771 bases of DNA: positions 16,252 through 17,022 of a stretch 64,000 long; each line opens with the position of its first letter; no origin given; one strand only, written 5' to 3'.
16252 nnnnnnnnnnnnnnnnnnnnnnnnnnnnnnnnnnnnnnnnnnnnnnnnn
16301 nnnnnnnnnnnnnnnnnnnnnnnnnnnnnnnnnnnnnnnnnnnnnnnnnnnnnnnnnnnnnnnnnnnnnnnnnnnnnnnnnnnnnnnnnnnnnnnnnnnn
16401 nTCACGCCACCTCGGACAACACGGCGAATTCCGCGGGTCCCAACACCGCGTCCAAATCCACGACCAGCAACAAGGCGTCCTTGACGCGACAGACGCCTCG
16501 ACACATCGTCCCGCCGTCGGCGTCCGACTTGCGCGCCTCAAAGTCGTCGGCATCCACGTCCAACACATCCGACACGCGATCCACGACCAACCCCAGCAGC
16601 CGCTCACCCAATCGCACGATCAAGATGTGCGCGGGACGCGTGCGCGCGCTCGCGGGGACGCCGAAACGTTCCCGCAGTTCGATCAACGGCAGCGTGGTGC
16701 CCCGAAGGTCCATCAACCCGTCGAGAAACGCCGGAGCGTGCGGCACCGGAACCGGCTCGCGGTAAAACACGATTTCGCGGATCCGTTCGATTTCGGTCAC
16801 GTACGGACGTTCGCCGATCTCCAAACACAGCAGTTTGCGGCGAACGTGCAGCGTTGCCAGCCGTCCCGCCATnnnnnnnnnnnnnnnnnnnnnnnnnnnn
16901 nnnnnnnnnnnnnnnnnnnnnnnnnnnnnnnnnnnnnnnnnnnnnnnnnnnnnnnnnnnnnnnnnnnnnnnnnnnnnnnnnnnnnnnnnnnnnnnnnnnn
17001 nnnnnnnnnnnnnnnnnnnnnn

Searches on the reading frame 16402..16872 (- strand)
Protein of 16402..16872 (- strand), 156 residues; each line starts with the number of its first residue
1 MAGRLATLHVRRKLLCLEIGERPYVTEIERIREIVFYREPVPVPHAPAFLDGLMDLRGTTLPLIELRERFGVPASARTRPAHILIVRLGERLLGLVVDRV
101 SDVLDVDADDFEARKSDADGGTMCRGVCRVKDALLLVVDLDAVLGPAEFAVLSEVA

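Call 4: search_protein_families(library=pfam, proteins=[window:16402-16872:-], max_evalue=0.01)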
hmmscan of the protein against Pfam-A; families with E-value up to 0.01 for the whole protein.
window:16402-16872:- (156 aa): 1 family
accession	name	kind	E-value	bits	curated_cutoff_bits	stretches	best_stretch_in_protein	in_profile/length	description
PF01584.24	CheW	-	6.6e-31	107.2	23.5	1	14-144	2-134/138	CheW-like domain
